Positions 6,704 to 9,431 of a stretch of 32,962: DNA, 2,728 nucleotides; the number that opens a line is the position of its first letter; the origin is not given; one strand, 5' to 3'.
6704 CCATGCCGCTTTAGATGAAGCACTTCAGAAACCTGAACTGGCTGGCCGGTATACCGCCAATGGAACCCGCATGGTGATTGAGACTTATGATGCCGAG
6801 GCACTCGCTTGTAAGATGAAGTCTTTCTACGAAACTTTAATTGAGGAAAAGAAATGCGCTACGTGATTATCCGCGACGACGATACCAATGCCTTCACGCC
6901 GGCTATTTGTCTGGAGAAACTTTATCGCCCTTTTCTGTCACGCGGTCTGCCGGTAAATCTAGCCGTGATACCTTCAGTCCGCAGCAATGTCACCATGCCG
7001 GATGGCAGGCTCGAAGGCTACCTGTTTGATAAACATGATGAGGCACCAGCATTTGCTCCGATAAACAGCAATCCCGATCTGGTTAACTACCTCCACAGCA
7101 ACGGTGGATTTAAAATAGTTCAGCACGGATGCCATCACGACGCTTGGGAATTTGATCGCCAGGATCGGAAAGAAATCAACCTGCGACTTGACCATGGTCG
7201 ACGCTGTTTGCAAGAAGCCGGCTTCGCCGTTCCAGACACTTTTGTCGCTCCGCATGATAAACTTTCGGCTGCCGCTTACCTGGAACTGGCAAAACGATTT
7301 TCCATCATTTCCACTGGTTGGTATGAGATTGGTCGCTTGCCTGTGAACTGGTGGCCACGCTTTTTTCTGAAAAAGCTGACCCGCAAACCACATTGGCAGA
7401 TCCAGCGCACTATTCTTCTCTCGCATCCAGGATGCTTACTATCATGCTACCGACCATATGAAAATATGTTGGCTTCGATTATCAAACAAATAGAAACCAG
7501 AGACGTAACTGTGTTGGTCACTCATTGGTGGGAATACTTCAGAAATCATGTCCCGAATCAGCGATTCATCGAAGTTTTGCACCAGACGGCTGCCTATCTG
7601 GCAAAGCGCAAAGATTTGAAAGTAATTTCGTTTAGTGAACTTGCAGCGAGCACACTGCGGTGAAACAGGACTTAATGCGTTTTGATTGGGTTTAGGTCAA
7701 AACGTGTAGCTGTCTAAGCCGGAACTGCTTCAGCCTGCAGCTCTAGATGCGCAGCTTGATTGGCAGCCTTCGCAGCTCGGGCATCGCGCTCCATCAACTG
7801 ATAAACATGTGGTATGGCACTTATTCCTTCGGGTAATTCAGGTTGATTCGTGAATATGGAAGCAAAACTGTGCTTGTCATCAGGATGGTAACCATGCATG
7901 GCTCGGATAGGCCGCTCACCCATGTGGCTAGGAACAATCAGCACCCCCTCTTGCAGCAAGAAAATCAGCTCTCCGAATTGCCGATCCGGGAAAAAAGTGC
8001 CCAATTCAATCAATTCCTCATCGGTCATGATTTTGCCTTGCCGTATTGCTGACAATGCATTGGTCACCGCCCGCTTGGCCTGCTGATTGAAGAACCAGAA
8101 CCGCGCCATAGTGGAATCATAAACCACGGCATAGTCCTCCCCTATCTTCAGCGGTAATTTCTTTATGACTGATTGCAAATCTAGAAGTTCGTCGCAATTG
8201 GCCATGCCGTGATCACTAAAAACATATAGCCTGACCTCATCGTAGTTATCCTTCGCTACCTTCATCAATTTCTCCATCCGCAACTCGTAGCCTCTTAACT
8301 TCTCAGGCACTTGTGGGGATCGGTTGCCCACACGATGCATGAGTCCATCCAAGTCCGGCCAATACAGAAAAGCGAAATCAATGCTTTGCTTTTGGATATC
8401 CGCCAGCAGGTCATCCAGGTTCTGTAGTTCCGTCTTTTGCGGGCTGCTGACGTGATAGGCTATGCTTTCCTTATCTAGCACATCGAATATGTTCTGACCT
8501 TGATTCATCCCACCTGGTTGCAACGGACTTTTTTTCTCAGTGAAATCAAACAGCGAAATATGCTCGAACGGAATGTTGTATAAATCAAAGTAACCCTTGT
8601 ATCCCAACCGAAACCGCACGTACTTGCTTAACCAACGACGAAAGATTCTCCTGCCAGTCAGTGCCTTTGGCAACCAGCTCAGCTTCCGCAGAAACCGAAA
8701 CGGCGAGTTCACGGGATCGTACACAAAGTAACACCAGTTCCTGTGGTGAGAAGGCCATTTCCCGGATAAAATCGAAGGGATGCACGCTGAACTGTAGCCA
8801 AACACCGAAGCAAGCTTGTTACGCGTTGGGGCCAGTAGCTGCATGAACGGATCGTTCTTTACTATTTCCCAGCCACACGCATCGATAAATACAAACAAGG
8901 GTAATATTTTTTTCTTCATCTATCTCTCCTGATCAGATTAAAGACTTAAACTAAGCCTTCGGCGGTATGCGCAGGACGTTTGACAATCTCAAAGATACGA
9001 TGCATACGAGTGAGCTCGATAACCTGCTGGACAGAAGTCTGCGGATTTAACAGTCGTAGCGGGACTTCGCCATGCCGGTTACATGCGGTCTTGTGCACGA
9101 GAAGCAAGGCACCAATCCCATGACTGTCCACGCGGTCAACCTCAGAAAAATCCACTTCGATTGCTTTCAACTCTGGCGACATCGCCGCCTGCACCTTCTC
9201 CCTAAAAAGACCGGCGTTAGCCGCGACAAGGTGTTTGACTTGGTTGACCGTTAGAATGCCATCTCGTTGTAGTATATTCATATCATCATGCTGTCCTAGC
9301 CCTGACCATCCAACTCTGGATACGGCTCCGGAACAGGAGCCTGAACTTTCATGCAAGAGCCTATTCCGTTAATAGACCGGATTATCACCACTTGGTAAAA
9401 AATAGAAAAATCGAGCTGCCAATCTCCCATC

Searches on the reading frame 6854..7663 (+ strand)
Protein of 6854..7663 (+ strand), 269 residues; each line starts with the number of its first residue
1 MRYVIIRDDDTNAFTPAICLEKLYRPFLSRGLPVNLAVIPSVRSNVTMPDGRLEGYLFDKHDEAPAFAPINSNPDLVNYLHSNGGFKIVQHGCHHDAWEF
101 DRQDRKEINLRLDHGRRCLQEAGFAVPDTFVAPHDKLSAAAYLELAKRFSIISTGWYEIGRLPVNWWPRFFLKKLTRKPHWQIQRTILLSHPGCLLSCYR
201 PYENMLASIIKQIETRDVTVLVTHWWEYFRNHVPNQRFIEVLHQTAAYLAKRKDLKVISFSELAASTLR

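Call 16: search_protein_families(library=pfam, proteins=[window:6854-7663:+], max_evalue=0.0001)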
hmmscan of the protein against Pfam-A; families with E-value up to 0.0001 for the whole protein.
window:6854-7663:+ (269 aa): 1 family
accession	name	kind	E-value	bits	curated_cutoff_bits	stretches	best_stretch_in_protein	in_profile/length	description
PF10096.14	DUF2334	-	6.8e-13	49.1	26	1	26-168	24-161/203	Uncharacterized protein conserved in bacteria (DUF2334)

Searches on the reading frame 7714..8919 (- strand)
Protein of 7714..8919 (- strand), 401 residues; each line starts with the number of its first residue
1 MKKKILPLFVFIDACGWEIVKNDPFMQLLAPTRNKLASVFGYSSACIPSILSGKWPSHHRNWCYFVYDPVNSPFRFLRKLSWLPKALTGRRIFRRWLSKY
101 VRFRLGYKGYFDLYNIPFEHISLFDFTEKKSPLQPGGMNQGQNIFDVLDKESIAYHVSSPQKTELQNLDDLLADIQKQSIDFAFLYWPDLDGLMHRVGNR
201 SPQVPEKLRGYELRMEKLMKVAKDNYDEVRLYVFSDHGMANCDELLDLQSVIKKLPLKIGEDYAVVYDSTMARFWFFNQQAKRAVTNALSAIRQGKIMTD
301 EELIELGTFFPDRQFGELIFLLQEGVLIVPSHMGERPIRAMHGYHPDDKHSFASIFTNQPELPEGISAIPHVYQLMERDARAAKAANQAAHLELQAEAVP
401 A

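Call 3: search_protein_families(library=pfam, proteins=[window:7714-8919:-], max_evalue=1)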
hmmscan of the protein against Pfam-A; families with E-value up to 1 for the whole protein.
window:7714-8919:- (401 aa): 1 family
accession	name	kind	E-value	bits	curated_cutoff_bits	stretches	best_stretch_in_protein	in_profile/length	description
PF01663.27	Phosphodiest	-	6.4e-17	62.6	23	1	38-344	38-341/342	Type I phosphodiesterase / nucleotide pyrophosphatase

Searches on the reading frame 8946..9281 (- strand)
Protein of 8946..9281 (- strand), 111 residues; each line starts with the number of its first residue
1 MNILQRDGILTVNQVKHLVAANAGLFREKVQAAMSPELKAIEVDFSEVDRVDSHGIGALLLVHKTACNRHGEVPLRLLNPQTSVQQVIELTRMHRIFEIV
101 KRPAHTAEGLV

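Call 3: search_protein_families(library=pfam, proteins=[window:8946-9281:-], max_evalue=1)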
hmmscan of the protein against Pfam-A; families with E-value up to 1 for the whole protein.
window:8946-9281:- (111 aa): 3 families
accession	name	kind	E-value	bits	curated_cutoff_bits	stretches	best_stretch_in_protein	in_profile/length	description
PF01740.26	STAS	-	3.5e-12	46.5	22.6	1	2-100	3-100/106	STAS domain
PF13466.11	STAS_2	-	1.1e-09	38.8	29.2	1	20-93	9-79/80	STAS domain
PF14213.11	DUF4325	-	0.14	12.3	23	1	24-51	3-29/64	STAS-like domain of unknown function (DUF4325)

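Call 4: search_protein_families(library=ncbifam, proteins=[window:8946-9281:-], max_evalue=1)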
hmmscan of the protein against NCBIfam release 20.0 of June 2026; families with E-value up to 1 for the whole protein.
window:8946-9281:- (111 aa): 7 families
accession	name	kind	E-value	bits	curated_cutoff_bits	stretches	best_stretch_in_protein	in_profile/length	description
TIGR00377.1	ant_ant_sig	superfamily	9e-11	41.6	53.45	1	5-101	9-104/108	anti-sigma factor antagonist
TIGR02886.1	spore_II_AA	equivalog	9.3e-08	32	114.75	1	16-102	16-101/106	anti-sigma F factor antagonist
NF033618.0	mlaB_1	equivalog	0.0011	19.4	90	1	41-95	38-90/94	lipid asymmetry maintenance protein MlaB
NF045506.1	antisigant_RssC_Pseudo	equivalog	0.013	15.2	250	1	28-108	36-113/159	anti-sigma factor antagonist RssC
TIGR00815.1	sulP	subfamily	0.053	11.9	380.45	1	30-92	488-548/565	sulfate permease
NF008023.0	PRK10753.1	equivalog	0.069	13.5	162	1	14-71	5-60/90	nucleoid-associated protein HU-alpha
NF001222.0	PRK00199.1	equivalog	0.084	13.1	115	1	14-71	6-61/95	integration host factor subunit beta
